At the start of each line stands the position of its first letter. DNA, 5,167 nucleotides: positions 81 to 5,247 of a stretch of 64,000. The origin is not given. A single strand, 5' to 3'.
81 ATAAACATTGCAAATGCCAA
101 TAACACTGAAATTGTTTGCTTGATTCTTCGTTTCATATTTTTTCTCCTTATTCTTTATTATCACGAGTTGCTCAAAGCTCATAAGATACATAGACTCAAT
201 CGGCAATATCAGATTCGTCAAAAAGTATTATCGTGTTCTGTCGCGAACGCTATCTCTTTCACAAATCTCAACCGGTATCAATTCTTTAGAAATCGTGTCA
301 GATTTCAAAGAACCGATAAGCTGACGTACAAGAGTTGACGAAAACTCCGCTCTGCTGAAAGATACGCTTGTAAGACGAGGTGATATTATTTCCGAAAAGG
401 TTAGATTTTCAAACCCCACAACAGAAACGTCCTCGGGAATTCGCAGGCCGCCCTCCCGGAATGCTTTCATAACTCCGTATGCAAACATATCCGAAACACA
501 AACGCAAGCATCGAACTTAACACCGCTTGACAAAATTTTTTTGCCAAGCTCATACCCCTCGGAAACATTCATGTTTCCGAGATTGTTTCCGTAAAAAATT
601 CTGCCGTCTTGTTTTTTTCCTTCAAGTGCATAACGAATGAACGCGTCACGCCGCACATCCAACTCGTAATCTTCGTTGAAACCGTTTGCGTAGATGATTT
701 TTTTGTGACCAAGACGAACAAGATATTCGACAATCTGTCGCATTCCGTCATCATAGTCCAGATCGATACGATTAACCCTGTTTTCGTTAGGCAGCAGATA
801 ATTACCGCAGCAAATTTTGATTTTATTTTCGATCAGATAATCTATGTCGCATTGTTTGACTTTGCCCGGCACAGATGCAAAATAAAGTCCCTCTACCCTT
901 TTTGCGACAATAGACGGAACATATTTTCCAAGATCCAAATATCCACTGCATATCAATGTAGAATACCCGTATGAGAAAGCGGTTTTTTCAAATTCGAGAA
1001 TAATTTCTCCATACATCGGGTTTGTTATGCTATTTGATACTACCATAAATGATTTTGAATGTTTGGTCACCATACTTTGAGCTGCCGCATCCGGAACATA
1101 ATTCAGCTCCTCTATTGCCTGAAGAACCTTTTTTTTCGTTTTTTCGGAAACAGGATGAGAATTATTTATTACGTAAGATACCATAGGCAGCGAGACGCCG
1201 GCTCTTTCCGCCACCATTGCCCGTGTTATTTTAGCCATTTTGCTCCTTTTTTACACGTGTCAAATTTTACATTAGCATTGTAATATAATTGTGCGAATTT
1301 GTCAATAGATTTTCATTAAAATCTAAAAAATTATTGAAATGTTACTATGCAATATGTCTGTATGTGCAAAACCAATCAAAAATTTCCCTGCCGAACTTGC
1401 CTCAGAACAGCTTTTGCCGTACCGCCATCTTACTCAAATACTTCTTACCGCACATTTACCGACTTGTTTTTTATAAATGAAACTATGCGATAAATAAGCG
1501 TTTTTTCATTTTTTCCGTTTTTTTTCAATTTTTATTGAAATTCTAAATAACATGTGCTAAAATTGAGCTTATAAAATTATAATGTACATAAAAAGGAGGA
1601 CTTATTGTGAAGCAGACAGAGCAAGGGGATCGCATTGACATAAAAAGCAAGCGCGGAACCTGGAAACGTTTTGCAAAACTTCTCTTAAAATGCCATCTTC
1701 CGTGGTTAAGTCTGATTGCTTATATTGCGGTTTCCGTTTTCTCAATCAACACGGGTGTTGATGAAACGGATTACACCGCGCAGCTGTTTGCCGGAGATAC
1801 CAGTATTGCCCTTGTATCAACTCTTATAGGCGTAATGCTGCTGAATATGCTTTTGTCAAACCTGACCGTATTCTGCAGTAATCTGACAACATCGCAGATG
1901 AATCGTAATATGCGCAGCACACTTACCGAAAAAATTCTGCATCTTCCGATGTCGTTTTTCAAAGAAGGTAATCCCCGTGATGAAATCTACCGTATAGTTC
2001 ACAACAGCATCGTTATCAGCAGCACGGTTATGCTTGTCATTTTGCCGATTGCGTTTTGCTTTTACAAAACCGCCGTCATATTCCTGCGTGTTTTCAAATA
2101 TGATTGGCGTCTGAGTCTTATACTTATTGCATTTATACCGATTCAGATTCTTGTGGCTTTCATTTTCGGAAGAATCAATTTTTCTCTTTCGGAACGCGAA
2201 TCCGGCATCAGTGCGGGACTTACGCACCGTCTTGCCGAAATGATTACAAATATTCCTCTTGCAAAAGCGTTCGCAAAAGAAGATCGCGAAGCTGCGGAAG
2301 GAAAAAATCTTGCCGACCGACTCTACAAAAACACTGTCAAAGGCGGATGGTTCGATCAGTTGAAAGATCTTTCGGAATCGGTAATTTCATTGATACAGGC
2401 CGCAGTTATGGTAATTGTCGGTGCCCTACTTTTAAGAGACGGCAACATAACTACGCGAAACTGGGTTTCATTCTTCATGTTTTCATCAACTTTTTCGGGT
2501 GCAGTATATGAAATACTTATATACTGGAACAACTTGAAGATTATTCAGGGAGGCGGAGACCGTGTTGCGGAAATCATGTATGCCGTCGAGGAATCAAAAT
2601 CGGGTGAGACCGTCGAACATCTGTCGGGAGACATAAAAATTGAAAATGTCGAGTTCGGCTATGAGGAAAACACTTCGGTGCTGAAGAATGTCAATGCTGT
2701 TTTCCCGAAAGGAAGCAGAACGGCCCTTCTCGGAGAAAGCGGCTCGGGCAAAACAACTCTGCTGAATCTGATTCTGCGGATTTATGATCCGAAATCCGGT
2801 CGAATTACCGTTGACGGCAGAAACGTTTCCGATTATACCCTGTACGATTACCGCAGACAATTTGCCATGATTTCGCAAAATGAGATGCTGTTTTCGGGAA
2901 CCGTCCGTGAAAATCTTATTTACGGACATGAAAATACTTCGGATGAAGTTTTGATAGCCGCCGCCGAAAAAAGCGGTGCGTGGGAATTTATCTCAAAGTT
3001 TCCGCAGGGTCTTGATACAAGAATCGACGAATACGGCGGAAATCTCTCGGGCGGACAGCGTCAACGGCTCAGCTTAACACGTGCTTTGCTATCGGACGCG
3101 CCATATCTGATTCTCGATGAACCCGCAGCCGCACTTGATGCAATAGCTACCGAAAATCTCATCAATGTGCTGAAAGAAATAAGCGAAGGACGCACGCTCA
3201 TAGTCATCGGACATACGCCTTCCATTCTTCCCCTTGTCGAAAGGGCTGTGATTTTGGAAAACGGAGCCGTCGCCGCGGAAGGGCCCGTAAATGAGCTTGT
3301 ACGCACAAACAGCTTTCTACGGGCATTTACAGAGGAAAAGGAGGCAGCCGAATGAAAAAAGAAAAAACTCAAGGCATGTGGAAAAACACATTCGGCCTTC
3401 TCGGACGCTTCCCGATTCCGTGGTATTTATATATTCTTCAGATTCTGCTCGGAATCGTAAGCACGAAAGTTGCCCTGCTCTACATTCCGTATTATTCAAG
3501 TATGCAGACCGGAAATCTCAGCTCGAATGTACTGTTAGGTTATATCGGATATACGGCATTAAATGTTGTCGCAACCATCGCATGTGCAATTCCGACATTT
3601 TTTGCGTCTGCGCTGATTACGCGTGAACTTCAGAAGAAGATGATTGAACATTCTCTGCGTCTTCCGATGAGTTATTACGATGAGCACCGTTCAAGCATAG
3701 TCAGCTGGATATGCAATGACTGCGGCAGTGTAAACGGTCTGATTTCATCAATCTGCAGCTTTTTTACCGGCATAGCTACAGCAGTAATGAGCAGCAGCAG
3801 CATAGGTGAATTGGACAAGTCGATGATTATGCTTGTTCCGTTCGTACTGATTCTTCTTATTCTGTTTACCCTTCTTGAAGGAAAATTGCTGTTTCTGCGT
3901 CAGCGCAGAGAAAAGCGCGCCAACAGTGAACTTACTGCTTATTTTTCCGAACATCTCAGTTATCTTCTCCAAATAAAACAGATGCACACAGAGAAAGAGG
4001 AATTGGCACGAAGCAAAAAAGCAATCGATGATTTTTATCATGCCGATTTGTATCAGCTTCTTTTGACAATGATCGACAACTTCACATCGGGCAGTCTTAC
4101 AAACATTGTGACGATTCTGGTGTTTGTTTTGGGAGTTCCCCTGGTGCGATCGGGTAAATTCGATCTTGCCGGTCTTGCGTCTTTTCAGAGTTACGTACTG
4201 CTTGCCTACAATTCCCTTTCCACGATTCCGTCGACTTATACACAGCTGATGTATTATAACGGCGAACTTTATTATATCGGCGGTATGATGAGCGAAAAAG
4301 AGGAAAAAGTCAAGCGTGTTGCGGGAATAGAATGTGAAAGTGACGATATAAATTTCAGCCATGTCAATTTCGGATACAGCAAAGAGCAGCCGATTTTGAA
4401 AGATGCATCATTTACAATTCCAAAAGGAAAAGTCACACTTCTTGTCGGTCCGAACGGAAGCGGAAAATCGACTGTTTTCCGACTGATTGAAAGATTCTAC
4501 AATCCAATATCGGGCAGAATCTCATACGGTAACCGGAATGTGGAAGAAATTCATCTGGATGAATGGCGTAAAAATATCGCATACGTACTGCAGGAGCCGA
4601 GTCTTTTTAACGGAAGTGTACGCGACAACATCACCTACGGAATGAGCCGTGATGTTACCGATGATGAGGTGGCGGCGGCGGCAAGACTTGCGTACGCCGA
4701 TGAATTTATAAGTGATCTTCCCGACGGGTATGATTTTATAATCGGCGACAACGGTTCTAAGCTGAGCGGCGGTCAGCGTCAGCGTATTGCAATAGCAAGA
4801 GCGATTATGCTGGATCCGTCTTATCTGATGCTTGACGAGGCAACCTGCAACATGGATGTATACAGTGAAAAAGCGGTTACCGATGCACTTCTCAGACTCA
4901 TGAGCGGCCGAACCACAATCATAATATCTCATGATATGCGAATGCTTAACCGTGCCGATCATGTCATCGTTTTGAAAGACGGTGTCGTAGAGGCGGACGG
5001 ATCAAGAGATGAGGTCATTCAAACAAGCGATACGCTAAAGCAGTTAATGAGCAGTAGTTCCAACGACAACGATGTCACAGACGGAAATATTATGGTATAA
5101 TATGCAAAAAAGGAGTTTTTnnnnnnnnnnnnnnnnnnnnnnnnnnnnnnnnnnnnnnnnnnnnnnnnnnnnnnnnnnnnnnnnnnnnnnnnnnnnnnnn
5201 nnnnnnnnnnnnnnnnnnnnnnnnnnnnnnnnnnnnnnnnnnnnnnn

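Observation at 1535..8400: Seven-gene operon: heterodimeric ABC exporter + two [truncated trigger-factor-like chaperone -> thioredoxin] modules + lipoprotein + Trx-FTR fusion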

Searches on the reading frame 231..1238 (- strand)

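Call 69: search_protein_families(library=pfam, proteins=[window:231-1238:-], max_evalue=0.001)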
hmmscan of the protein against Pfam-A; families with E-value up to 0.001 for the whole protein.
window:231-1238:- (336 aa): 4 families
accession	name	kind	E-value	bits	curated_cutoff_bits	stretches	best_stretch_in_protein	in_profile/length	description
PF13377.12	Peripla_BP_3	-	5e-23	82.4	26.5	1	170-331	1-167/167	Periplasmic binding protein-like domain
PF00356.27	LacI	-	8.8e-16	57.9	27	1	9-50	5-46/46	Bacterial regulatory proteins, lacI family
PF00532.27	Peripla_BP_1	-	7.3e-11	42.5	22.2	1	66-309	6-259/281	Periplasmic binding proteins and sugar binding domain of LacI family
PF13407.12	Peripla_BP_4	-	1.2e-05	25.5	35.1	1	132-278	73-218/258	Periplasmic binding protein domain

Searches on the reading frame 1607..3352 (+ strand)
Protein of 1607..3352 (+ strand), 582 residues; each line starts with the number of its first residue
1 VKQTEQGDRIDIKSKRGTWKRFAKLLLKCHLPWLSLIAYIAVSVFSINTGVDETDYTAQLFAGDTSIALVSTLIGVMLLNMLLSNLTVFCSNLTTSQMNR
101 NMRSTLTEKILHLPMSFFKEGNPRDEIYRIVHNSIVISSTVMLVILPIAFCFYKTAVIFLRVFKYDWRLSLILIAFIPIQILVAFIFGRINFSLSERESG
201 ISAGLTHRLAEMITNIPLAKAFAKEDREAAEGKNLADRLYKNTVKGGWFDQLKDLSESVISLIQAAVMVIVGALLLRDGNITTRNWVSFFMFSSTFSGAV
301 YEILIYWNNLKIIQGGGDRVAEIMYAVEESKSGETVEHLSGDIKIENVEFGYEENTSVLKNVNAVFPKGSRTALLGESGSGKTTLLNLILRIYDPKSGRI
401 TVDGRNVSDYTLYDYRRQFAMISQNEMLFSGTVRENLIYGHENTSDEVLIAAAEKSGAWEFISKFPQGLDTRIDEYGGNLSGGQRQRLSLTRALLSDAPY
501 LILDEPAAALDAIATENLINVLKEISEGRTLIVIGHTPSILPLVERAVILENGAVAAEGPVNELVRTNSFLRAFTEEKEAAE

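Call 3: search_protein_families(library=pfam, proteins=[window:1607-3352:+], max_evalue=0.1)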
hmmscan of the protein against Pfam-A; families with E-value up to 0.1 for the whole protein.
window:1607-3352:+ (582 aa): 12 families
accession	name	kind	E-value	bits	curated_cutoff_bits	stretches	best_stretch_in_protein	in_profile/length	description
PF00005.33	ABC_tran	-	5e-34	118.3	25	1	359-507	1-136/137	ABC transporter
PF00664.28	ABC_membrane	-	5.3e-27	95.6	28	1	58-300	37-274/274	ABC transporter transmembrane region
PF02463.25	SMC_N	-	5.3e-07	29.7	40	1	400-545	111-206/220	RecF/RecN/SMC N terminal domain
PF13304.12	AAA_21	-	3e-06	28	27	1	479-540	237-302/304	AAA domain, putative AbiEii toxin, Type IV TA system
PF13401.12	AAA_22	-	0.00036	21.3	27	1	373-426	9-61/130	AAA domain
PF13555.12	AAA_29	-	0.002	18.3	27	1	367-392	21-45/61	P-loop containing region of AAA domain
PF09818.15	ABC_ATPase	-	0.0027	17.2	23.2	1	460-519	139-197/283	P-loop domain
PF03193.22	RsgA_GTPase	-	0.0043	17.3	30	1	354-392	92-129/174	RsgA GTPase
PF13191.12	AAA_16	-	0.0091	16.9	32.6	1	373-411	28-64/167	AAA ATPase domain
PF13481.12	AAA_25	-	0.01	15.9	27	1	358-386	22-50/195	AAA domain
PF04103.21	CD20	-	0.015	15.8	27.9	0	256-297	29-70/156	CD20-like family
PF05729.18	NACHT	-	0.076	13.3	26.7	0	372-390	3-21/167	NACHT domain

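Call 4: search_protein_families(library=ncbifam, proteins=[window:1607-3352:+], max_evalue=0.1)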
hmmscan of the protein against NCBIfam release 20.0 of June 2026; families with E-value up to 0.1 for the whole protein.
window:1607-3352:+ (582 aa): 194 families (the best 25 are shown)
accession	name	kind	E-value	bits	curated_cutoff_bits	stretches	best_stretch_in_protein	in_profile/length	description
TIGR03375.1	type_I_sec_LssB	subfamily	4.4e-84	283.1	693.1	1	64-567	186-691/696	type I secretion system permease/ATPase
TIGR02203.1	MsbA_lipidA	equivalog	7.4e-84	282.2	602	1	69-569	57-560/572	lipid A export permease/ATP-binding protein MsbA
NF045513.1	HepA_fam_ABC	equivalog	1.2e-82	278.3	725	1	67-568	94-599/610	heterocyst formation ABC transporter subunit HepA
TIGR02204.1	MsbA_rel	hypoth_equivalog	1.3e-81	275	780.4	1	71-573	62-570/576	ABC transporter, permease/ATP-binding protein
TIGR01846.1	type_I_sec_HlyB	subfamily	4e-81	273.3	725.55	1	69-570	181-684/694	type I secretion system permease/ATPase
TIGR00958.1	3a01208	subfamily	1e-78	265.3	874.6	1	17-571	144-707/711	antigen peptide transporter 2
NF010178.0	PRK13657.1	equivalog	1.7e-73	248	733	1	104-571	93-563/588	glucan ABC transporter ATP-binding protein/ permease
NF052233.1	CphA_assoc_ABC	equivalog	8.6e-71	239.3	880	1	67-568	230-733/766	cyanophycin metabolism-associated ABC transporter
TIGR03796.1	NHLM_micro_ABC1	equivalog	2.4e-70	237.6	853.3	1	68-570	195-704/710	NHLP family bacteriocin export ABC transporter peptidase/permease/ATPase subunit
NF008381.0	PRK11176.1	equivalog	6.3e-70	236.2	867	1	70-568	68-569/582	lipid A ABC transporter ATP-binding protein/permease MsbA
TIGR02857.1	CydD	equivalog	8.7e-70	236.2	435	1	65-549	42-528/529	thiol reductant ABC exporter subunit CydD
TIGR01193.1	bacteriocin_ABC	subfamily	1.7e-67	228.5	523.85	1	56-573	186-704/708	peptide cleavage/export ABC transporter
TIGR03797.1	NHLM_micro_ABC2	equivalog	1.9e-66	225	709.4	1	72-574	185-681/686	NHLP bacteriocin export ABC transporter permease/ATPase subunit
NF008364.0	PRK11160.1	equivalog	8.6e-63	212.8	630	1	96-574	89-571/575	heme ABC transporter ATP-binding protein/permease CydC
TIGR02868.1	CydC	equivalog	9e-61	206.1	329.05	1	141-537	127-529/530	thiol reductant ABC exporter subunit CydC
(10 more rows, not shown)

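Call 27: search_solved_structures(query=window:1607-3352:+, max_evalue=1e-40)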
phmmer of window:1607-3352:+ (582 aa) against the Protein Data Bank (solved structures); distinct sequences matched with E-value up to 1e-40: 204 (the best 60 are shown).
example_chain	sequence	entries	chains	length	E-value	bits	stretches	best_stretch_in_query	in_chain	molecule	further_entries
4f4c_A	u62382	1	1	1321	5.2e-97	329.1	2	77-562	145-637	Multidrug resistance protein pgp-1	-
8zpx_B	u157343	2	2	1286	6.7e-95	322.2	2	93-565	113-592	ABC transporter B family member 1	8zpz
9juj_A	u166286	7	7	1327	7.4e-95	322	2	93-565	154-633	ABC transporter B family member 1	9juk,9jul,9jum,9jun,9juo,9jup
8zq4_B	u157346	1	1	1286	3.5e-94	319.8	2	93-565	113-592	ABC transporter B family member 1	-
8woi_A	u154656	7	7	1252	9.6e-92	311.7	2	100-568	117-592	ABC transporter B family member 19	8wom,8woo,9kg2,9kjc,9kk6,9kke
8wp0_A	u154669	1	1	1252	5.2e-91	309.3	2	100-568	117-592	ABC transporter B family member 19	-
9nfi_A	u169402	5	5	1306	4.5e-88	299.6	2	156-566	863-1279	Permeability Glycoprotein (P-gp)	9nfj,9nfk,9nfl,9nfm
7niu_A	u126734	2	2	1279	7.1e-88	299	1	159-567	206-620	Isoform 2 of Phosphatidylcholine translocator ABCB4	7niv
6s7p_A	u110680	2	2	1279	3.7e-87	296.6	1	159-567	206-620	Phosphatidylcholine translocator ABCB4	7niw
6fn1_A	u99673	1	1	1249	1.2e-86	294.9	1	159-569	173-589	Human-mouse chimeric ABCB1 (ABCBHM)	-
6fn4_A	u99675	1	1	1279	1.3e-86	294.8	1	159-569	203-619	Apo form of Human-mouse chimeric ABCB1 (ABCB1HM) in complex with Antigen binding fragment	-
6ujw_A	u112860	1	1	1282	1.4e-86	294.7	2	159-569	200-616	ATP-dependent translocase ABCB1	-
6q81_A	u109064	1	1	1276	2.5e-86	293.8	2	159-569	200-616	P-glycoprotein (ABCB1)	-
5kpi_A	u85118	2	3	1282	2.6e-86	293.8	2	159-569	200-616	Multidrug resistance protein 1A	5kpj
3g60_A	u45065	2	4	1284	2.6e-86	293.8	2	159-569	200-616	Multidrug resistance protein 1a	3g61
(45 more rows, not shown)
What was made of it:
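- The best structural relatives are ABCB-type exporters, BmrA, Sav1866 and MsbA (call 27).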

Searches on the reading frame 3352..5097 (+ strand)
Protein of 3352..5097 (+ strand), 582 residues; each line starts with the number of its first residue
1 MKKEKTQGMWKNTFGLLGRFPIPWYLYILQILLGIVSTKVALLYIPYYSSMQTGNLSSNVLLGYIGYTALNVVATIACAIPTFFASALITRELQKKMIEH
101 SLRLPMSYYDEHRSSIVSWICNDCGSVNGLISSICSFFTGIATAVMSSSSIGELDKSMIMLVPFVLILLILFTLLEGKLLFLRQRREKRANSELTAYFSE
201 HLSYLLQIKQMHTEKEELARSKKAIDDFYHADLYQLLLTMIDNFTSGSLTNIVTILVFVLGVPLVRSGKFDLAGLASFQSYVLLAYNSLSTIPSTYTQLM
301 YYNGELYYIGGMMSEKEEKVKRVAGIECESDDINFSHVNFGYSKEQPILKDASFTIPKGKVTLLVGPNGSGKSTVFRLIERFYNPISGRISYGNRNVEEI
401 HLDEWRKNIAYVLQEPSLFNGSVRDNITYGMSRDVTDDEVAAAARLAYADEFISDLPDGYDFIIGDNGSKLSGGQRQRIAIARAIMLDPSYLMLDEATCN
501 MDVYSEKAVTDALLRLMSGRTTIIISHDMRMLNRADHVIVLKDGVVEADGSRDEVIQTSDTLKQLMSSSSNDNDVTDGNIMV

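Call 3: search_protein_families(library=pfam, proteins=[window:3352-5097:+], max_evalue=0.1)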
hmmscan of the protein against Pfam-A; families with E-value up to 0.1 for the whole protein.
window:3352-5097:+ (582 aa): 15 families
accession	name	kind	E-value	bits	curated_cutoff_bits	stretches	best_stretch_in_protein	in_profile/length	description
PF00005.33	ABC_tran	-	9.7e-34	117.4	25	1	349-498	1-136/137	ABC transporter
PF00664.28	ABC_membrane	-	1.6e-20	74.4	28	1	31-284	9-269/274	ABC transporter transmembrane region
PF02463.25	SMC_N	-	4.8e-08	33.1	40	2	359-377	24-42/220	RecF/RecN/SMC N terminal domain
PF13304.12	AAA_21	-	0.00011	22.8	27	1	361-383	1-23/304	AAA domain, putative AbiEii toxin, Type IV TA system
PF13175.12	AAA_15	-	0.00012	22.2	32.1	1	356-385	19-49/374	AAA ATPase domain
PF09818.15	ABC_ATPase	-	0.00014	21.4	23.2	0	355-384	76-105/283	P-loop domain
PF13555.12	AAA_29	-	0.00023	21.3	27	1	354-375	17-38/61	P-loop containing region of AAA domain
PF13476.12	AAA_23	-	0.00029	22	27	1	358-379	18-39/201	AAA domain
PF20682.3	Hanta_Gc_C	-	0.0082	16.3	28.5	1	89-181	128-218/229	Hantavirus glycoprotein Gc, C-terminal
PF07728.20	AAA_5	-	0.033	14.6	22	0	363-394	3-34/139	AAA domain (dynein-related subfamily)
PF13514.12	AAA_27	-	0.036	14.1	22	1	351-387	16-54/206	AAA domain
PF13481.12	AAA_25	-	0.047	13.7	27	0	355-375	29-49/195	AAA domain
PF00004.35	AAA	-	0.065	14.1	21.2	0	363-382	2-21/131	ATPase family associated with various cellular activities (AAA)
PF13671.12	AAA_33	-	0.07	13.9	27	0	361-411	1-39/143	AAA domain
PF13401.12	AAA_22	-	0.07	13.9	27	0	360-384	6-30/130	AAA domain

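Call 4: search_protein_families(library=ncbifam, proteins=[window:3352-5097:+], max_evalue=0.1)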
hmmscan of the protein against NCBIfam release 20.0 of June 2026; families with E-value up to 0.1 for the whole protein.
window:3352-5097:+ (582 aa): 195 families (the best 25 are shown)
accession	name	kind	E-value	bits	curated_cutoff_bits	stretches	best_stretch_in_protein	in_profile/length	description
NF045513.1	HepA_fam_ABC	equivalog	5.3e-89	299.3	725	1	71-560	108-600/610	heterocyst formation ABC transporter subunit HepA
TIGR00958.1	3a01208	subfamily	6.2e-87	292.5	874.6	1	83-565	225-710/711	antigen peptide transporter 2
TIGR02204.1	MsbA_rel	hypoth_equivalog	8.8e-87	292.1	780.4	1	69-565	66-571/576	ABC transporter, permease/ATP-binding protein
TIGR03375.1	type_I_sec_LssB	subfamily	2.4e-81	274.1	693.1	1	141-559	272-692/696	type I secretion system permease/ATPase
TIGR02203.1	MsbA_lipidA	equivalog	7.5e-79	265.7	602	1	65-564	62-564/572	lipid A export permease/ATP-binding protein MsbA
NF010178.0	PRK13657.1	equivalog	3e-77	260.4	733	1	49-569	47-570/588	glucan ABC transporter ATP-binding protein/ permease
NF052233.1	CphA_assoc_ABC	equivalog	2.4e-76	257.7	880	1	45-573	216-747/766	cyanophycin metabolism-associated ABC transporter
TIGR01846.1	type_I_sec_HlyB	subfamily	3e-74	250.6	725.55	1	86-566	207-689/694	type I secretion system permease/ATPase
NF008381.0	PRK11176.1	equivalog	4e-69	233.5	867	1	286-566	298-576/582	lipid A ABC transporter ATP-binding protein/permease MsbA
TIGR01193.1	bacteriocin_ABC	subfamily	4.4e-69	233.7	523.85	1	29-566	171-706/708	peptide cleavage/export ABC transporter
TIGR02857.1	CydD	equivalog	2.2e-66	224.9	435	1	82-541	68-529/529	thiol reductant ABC exporter subunit CydD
TIGR03796.1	NHLM_micro_ABC1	equivalog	1.8e-65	221.5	853.3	1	28-566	164-709/710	NHLP family bacteriocin export ABC transporter peptidase/permease/ATPase subunit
TIGR03797.1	NHLM_micro_ABC2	equivalog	2.2e-62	211.6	709.4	1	67-567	185-683/686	NHLP bacteriocin export ABC transporter permease/ATPase subunit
TIGR01192.1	chvA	subfamily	1.2e-58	199.2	585.4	1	61-569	59-570/585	glucan export ABC transporter ATP-binding protein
NF008055.0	PRK10789.1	equivalog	8.2e-56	189.6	845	1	51-564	46-566/590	SmdA family multidrug ABC transporter permease/ATP-binding protein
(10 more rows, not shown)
